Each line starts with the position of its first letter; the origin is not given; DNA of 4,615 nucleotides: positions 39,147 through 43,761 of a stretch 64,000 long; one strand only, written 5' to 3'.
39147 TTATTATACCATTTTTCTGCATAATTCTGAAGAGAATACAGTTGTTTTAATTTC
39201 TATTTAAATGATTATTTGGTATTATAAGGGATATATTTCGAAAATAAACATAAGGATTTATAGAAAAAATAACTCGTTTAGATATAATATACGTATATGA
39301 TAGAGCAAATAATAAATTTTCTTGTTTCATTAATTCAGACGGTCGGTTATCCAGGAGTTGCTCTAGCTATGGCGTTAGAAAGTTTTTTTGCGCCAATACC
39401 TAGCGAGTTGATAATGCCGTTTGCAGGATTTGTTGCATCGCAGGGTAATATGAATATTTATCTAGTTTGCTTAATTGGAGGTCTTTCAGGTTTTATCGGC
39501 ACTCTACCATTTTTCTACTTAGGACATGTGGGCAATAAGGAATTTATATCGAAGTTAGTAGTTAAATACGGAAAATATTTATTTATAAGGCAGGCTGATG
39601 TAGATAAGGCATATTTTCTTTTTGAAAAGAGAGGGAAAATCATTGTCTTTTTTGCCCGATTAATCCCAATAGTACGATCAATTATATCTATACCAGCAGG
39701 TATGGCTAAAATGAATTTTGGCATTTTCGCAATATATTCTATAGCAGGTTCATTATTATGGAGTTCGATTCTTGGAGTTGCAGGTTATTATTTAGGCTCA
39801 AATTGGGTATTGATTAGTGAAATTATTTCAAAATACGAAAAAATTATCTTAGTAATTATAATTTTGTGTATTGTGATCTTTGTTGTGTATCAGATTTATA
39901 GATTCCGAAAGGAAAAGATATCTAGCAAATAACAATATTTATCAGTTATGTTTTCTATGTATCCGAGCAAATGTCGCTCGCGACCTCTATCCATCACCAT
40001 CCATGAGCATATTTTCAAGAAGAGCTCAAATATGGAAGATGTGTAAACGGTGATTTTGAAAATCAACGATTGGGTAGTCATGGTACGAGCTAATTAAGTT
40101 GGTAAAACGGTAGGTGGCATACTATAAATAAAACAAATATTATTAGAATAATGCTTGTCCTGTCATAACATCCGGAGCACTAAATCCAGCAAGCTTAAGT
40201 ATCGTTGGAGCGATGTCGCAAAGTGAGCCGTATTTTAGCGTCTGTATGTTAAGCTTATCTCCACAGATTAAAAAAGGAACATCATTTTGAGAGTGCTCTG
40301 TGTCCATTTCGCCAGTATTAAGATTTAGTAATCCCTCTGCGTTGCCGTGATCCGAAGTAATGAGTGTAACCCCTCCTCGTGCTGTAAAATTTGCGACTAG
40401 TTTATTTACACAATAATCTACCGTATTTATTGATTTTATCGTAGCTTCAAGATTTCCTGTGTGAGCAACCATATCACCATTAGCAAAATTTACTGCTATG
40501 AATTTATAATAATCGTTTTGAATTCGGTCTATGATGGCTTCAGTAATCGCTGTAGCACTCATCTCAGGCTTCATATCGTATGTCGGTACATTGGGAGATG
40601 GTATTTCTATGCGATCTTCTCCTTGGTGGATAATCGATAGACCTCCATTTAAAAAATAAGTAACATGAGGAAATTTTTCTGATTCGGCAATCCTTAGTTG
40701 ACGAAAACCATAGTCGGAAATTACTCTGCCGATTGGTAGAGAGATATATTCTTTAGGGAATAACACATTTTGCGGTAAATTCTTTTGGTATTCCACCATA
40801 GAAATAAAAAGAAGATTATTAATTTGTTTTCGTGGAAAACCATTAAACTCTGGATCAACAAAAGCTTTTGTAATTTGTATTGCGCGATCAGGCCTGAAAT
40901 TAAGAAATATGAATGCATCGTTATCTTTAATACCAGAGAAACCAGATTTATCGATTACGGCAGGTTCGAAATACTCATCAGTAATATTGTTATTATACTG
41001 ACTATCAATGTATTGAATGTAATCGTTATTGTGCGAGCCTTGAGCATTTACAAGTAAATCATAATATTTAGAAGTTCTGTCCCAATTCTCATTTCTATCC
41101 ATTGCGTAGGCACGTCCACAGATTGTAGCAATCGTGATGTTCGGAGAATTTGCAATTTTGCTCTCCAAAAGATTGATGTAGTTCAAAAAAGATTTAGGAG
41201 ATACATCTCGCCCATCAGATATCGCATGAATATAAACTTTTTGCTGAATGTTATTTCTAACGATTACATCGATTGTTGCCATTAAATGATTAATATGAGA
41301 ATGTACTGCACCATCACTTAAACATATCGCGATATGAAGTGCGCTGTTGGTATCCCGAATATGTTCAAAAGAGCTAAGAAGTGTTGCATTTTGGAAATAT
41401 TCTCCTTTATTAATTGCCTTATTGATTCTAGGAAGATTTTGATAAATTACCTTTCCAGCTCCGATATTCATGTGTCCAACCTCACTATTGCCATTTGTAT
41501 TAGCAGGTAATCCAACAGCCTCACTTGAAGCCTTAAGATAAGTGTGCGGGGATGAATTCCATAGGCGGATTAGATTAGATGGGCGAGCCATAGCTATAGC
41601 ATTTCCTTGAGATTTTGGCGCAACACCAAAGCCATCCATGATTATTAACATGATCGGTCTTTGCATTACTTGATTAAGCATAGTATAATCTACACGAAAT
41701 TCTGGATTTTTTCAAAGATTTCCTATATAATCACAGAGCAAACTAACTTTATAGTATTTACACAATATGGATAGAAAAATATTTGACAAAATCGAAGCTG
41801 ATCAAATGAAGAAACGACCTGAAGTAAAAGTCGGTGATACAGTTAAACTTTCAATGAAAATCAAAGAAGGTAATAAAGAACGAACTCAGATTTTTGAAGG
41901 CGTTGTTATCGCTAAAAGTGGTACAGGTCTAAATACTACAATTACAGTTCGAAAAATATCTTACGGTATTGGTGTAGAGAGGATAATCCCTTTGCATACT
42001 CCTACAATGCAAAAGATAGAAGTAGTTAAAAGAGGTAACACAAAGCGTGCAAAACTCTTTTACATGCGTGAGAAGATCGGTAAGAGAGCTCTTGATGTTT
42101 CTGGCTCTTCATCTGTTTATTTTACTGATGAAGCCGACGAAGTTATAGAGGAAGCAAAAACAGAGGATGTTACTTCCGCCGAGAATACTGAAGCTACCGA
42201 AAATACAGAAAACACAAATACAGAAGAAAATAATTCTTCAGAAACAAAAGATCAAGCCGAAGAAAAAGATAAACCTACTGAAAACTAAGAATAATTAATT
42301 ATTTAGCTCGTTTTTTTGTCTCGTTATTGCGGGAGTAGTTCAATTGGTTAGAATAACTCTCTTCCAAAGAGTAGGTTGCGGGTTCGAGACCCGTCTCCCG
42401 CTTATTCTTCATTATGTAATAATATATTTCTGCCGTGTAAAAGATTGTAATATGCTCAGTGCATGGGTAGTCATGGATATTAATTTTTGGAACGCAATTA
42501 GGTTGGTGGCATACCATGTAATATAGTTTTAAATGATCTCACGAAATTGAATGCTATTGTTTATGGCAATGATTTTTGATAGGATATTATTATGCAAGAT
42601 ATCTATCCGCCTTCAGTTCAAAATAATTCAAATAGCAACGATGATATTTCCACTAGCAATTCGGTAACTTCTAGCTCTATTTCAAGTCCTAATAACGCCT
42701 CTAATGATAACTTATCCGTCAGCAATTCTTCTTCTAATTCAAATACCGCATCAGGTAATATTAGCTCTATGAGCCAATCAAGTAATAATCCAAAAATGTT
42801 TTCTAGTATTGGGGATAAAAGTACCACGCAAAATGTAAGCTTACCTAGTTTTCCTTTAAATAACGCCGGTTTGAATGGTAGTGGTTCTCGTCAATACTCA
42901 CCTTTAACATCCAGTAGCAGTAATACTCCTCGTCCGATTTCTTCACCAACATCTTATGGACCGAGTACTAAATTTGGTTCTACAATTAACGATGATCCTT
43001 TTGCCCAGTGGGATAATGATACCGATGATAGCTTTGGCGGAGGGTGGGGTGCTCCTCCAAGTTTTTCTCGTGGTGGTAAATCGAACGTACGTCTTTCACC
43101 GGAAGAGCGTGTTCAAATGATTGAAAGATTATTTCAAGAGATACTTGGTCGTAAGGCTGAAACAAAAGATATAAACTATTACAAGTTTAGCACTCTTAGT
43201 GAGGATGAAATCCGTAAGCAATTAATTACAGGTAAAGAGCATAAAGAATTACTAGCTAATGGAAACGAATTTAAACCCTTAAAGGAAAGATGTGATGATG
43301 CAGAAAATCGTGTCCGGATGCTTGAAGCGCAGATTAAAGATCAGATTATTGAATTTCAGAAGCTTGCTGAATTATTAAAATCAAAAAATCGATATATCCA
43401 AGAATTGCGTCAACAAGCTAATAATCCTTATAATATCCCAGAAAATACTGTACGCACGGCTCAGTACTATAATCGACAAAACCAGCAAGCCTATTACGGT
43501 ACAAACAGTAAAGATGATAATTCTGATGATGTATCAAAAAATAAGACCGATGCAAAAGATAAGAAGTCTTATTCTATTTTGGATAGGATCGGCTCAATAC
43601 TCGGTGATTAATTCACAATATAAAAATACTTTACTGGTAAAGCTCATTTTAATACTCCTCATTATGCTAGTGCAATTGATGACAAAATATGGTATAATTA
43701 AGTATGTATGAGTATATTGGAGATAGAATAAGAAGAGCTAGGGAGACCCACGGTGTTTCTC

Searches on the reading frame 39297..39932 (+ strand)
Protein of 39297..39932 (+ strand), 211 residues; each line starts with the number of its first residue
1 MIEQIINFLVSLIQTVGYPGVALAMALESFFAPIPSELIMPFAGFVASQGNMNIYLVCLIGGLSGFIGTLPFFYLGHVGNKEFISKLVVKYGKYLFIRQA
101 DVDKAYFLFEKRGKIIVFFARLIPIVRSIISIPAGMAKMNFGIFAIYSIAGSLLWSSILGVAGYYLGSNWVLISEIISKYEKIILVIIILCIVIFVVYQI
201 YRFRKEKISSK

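Call 18: search_protein_families(library=pfam, proteins=[window:39297-39932:+])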
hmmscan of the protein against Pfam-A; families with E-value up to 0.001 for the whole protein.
window:39297-39932:+ (211 aa): 1 family
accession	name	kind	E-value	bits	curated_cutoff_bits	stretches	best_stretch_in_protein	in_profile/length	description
PF09335.16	VTT_dom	-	4.4e-16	59.9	33.9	1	34-164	1-122/123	VTT domain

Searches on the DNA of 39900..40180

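Call 15: search_rna_families(source=window, start=39900, end=40180, threshold=evalue, max_evalue=10, show_alignments=3)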
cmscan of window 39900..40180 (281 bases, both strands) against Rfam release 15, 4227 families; matches with E-value up to 10: 3.
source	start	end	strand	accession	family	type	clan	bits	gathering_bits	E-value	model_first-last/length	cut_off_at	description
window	39912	39994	-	RF02397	sau-5971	Gene; sRNA;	-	18.9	90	0.4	1-96/96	no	Staphylococcus sRNA sau-5971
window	40105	40168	+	RF01666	rox2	Cis-reg;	-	15.2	55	7.8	1-71/71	no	Drosophila rox2 ncRNA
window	40000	40074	-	RF01172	sn2343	Gene; snRNA; snoRNA; CD-box;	-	13.5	60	2.6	1-78/78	no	Small nucleolar RNA sn2343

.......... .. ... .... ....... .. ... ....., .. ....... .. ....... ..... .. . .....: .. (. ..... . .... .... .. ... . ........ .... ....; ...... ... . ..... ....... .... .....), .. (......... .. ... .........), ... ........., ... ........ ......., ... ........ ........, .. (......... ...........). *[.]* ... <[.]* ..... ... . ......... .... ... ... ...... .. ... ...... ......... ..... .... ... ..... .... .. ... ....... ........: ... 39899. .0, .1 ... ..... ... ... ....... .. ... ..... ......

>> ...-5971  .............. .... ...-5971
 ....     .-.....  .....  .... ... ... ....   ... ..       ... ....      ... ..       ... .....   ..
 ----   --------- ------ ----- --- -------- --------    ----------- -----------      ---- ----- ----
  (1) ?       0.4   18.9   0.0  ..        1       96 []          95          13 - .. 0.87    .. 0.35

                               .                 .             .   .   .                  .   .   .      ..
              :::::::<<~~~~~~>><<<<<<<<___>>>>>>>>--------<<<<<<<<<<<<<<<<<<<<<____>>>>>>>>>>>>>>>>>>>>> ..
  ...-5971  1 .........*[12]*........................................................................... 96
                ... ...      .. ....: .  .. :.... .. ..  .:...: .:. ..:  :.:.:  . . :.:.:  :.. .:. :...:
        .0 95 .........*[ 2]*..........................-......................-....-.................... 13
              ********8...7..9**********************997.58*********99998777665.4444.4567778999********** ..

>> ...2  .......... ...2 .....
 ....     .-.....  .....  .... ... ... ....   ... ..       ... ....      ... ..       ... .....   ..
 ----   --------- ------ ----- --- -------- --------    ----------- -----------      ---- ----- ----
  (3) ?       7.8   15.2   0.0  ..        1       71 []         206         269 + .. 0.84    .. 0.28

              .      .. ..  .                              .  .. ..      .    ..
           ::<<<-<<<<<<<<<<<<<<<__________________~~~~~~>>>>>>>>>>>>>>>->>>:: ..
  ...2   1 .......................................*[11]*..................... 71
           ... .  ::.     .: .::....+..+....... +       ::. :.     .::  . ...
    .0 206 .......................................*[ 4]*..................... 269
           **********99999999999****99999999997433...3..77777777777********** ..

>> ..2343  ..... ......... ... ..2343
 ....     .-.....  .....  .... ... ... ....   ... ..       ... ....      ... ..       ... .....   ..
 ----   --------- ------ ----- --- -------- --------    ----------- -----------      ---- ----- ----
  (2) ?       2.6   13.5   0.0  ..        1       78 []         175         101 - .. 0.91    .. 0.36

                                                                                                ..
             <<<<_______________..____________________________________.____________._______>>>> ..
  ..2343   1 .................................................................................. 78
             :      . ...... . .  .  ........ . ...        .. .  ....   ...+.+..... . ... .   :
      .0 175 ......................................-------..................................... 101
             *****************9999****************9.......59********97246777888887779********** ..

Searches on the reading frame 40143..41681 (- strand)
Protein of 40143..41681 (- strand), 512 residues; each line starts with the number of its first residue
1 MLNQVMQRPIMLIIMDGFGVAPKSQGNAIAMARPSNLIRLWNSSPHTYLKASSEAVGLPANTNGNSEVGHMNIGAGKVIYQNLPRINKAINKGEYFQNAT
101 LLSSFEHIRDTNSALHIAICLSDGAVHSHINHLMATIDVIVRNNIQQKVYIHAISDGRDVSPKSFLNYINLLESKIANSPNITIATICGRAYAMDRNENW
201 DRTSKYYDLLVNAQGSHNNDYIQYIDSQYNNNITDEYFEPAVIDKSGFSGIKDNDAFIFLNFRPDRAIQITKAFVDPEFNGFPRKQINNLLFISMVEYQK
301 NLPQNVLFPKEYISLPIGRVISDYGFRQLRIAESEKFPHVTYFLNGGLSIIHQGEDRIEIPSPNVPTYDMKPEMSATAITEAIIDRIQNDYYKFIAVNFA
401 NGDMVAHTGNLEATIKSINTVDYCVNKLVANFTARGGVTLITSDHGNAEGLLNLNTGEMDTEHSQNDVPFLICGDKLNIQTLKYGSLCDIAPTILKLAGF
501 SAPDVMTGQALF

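Call 18: search_protein_families(library=pfam, proteins=[window:40143-41681:-])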
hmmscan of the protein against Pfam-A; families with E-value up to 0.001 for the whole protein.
window:40143-41681:- (512 aa): 3 families
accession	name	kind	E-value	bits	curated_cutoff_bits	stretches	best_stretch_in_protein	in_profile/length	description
PF06415.18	iPGM_N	-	7.8e-71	238.4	27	1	86-300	1-217/217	BPG-independent PGAM N-terminus (iPGM_N)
PF01676.23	Metalloenzyme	-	5.9e-68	229.5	24.3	1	9-501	2-251/252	Metalloenzyme superfamily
PF00884.28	Sulfatase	-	0.00017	21.5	25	1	401-499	190-300/301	Sulfatase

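Call 30: find_related_loci(query=window:40143-41681:-, collection=genome_contigs, flank=10000)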
Query window:40143-41681:- (512 aa) in genome_contigs; peptide patterns used: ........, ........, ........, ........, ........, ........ (x = any residue, [..] = any of these).
599 stretches matched a pattern (row limit reached: there are more); 593 encode a relative of the query (tblastn E <= 1e-3); the best 80 are kept; 80 distinct loci.
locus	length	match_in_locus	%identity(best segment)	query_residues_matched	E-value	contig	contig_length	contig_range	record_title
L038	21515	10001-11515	55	6-512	0e+0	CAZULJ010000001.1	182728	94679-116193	MAG TPA_asm: uncultured Candidatus Saccharibacteria bacterium isolate binchicken_co27_145 genome assembly, contig: NODE_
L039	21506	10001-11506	53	7-511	1e-180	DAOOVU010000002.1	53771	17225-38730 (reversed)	MAG TPA_asm: Candidatus Dojkabacteria bacterium isolate AMR_MDS_2433 NODE_380_length_53771_cov_8.755808, whole genome sh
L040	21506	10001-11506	54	7-511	3e-178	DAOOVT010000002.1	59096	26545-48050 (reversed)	MAG TPA_asm: Candidatus Dojkabacteria bacterium isolate AMR_MDS_2434 NODE_290_length_59096_cov_25.479836, whole genome s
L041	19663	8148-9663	53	6-512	1e-163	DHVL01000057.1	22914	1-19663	MAG TPA_asm: Candidatus Dojkabacteria bacterium UBA5209 UBA5209_contig_17933, whole genome shotgun sequence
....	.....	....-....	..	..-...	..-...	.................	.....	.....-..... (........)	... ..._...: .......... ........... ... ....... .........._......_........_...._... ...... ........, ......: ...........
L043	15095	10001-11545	46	3-511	1e-147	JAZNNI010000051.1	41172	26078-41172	MAG: Clostridia bacterium isolate T1900044657_TS20190123.MAGScoT_cleanbin_000020 SGB_1486_k141_2639929, whole genome sho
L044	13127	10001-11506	46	11-512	1e-147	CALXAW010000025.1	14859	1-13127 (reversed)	MAG: uncultured Clostridia bacterium isolate BRZ_CN__bin24 genome assembly, contig: BRZ_CN__NODE_5602_length_14859_cov_5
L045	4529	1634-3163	46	7-511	5e-151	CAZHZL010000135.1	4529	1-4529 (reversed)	MAG TPA_asm: uncultured Oscillospiraceae bacterium isolate SRP315200_co1_221 genome assembly, contig: NODE_49002_length_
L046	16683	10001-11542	46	3-511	1e-147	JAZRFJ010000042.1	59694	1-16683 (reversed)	MAG: Clostridia bacterium isolate T1900045495_YK20190189.MAGScoT_cleanbin_000009 SGB_7429_k141_3993291, whole genome sho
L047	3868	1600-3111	45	5-512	4e-152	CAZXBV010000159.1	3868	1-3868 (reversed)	MAG TPA_asm: uncultured Methanotrichaceae archaeon isolate binchicken_co42_240 genome assembly, contig: NODE_49360_lengt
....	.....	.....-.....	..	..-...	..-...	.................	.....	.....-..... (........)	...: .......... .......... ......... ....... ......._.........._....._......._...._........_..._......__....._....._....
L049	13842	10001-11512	45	11-512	7e-147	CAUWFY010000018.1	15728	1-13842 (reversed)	MAG: uncultured Clostridia bacterium isolate ERS329792__bin36 genome assembly, contig: ERS329792_NODE_3663_length_15728_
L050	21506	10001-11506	45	11-511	3e-147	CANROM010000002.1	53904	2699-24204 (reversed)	MAG: uncultured Clostridia bacterium isolate Lapin-020__bin31 genome assembly, contig: Lapin-020__NODE_589_length_53904_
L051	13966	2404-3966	45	6-510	5e-147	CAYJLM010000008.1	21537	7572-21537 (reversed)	MAG TPA_asm: uncultured Gammaproteobacteria bacterium isolate ERP124720_co1_154 genome assembly, contig: NODE_3171_lengt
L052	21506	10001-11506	45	7-512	2e-146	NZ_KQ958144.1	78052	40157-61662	Megasphaera sp. MJR8396C Scaffold1, whole genome shotgun sequence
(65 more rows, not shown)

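Call 53: find_encoding_contigs(protein=window:40143-41681:-, flank=10000, max_places=4)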
Protein window:40143-41681:- (512 aa): 2 contigs read that carry it; 1 place shown.
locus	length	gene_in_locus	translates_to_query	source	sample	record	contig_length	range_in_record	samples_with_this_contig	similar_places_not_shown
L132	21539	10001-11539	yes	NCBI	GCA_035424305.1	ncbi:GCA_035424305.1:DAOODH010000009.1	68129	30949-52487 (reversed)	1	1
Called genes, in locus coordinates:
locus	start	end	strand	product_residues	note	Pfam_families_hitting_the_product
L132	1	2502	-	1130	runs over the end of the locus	PF02811:PHP, PF07733:DNA_pol3_alpha, PF17657:DNA_pol3_finger, PF14579:HHH_6, PF01336:tRNA_anti-codon (weak)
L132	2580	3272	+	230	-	-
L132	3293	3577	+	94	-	-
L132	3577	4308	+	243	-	PF06560:GPI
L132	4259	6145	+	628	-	PF01841:Transglut_core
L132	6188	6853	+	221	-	-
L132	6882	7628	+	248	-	-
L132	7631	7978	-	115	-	PF12844:HTH_19, PF13560:HTH_31, PF01381:HTH_3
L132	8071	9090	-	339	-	-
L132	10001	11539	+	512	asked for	PF01676:Metalloenzyme, PF06415:iPGM_N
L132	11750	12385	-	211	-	PF09335:VTT_dom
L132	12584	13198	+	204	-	-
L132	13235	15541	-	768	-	PF00512:HisKA (weak), PF02518:HATPase_c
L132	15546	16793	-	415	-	-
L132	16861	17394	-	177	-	PF02643:DUF192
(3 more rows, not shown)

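Call 68: find_homologous_proteins(query=window:40143-41681:-, max_evalue=1e-150)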
Query window:40143-41681:- (512 aa): 261 proteins with E <= 1e-150 among 8000 candidates; the best 120 are listed.
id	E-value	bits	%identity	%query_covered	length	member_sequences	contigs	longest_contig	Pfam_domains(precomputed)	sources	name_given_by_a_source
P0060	0.0e+0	1146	99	100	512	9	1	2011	PF06415.19,PF01676.24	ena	-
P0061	9.2e-288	973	81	99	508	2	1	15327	PF06415.19,PF01676.24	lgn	-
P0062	9.2e-192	656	57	99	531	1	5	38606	PF06415.19,PF01676.24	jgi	jgi:2,3-bisphosphoglycerate-independent phosphoglycerate mutase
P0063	7.8e-191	653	57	99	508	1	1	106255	PF06415.19,PF01676.24,PF00884.29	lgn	-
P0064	2.8e-187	641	55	100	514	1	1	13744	PF06415.19,PF01676.24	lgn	-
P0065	8.0e-187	640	56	99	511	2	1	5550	PF06415.19,PF01676.24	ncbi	-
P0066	3.5e-186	638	56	99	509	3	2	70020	PF06415.19,PF01676.24,PF01663.28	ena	-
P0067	5.9e-186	637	56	99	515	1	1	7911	PF06415.19,PF01676.24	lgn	-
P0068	7.5e-186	637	56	99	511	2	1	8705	PF06415.19,PF01676.24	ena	-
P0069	4.1e-185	634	55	99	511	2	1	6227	PF06415.19,PF01676.24,PF01663.28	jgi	jgi:2,3-bisphosphoglycerate-independent phosphoglycerate mutase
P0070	1.1e-184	633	55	99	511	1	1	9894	PF06415.19,PF01676.24,PF01663.28,PF00884.29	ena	-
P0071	1.7e-184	632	55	99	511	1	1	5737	PF06415.19,PF01676.24,PF01663.28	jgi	-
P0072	2.2e-184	632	56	98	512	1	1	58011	PF06415.19,PF01676.24,PF00884.29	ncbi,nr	ncbi:2,3-bisphosphoglycerate-independent phosphoglycerate mutase [Candidatus Dojkabacteria bacterium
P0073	3.7e-184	631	55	99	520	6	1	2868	PF06415.19,PF01676.24,PF01663.28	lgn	-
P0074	7.5e-184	630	55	100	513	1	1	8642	PF06415.19,PF01676.24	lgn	-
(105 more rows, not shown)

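Call 69: find_encoding_contigs(protein=P0061, flank=10000, max_places=3)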
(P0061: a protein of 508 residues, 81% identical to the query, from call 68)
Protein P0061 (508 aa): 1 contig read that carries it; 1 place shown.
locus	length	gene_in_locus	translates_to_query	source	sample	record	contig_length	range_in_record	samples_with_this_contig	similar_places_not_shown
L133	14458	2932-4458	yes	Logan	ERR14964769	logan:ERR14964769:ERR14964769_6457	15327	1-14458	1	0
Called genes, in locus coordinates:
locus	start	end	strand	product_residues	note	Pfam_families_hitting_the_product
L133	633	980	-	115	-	PF12844:HTH_19, PF13560:HTH_31, PF01381:HTH_3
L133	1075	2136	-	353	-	-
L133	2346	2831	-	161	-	PF01245:Ribosomal_L19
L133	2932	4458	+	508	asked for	PF01676:Metalloenzyme, PF06415:iPGM_N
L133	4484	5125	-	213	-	PF09335:VTT_dom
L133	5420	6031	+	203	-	-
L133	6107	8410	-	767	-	PF00512:HisKA (weak), PF02518:HATPase_c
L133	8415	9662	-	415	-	-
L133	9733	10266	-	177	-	PF02643:DUF192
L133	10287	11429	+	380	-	PF02540:NAD_synthase (faint), PF03054:tRNA_Me_trans, PF20259:tRNA_Me_trans_M, PF20258:tRNA_Me_trans_C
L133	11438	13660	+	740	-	PF00580:UvrD-helicase (faint), PF01443:Viral_helicase1 (faint), PF13245:AAA_19 (weak), PF13361:UvrD_C, PF13538:UvrD_C_2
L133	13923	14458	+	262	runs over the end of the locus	PF01790:LGT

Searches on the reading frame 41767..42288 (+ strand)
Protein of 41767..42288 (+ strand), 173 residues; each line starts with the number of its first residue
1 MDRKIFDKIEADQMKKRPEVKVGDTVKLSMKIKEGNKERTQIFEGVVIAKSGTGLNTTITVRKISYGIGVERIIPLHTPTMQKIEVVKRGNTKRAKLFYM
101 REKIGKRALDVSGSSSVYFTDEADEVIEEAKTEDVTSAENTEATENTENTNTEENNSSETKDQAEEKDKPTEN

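Call 18: search_protein_families(library=pfam, proteins=[window:41767-42288:+])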
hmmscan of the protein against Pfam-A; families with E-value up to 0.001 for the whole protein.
window:41767-42288:+ (173 aa): 1 family
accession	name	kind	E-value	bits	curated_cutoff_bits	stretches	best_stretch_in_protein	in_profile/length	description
PF01245.26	Ribosomal_L19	-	6.4e-41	139.2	22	1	5-108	2-106/111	Ribosomal protein L19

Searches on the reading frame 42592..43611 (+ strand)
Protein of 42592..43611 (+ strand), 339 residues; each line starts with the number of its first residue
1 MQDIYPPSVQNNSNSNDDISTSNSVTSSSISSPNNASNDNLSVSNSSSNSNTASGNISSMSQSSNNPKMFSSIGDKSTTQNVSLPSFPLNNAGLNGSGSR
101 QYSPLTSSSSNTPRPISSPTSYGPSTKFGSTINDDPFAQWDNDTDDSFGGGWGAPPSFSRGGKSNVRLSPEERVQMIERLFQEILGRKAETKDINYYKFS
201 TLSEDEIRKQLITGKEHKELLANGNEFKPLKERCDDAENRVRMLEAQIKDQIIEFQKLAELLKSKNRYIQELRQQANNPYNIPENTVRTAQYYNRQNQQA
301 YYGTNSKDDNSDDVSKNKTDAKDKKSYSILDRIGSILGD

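Call 18: search_protein_families(library=pfam, proteins=[window:42592-43611:+])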
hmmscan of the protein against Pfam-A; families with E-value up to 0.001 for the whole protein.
window:42592-43611:+ (339 aa): 1 family
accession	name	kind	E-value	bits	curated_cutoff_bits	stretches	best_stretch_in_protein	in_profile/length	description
PF25443.1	ANG-1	-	0.00088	19.9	28.5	0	211-275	7-75/105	ANG-1-like domain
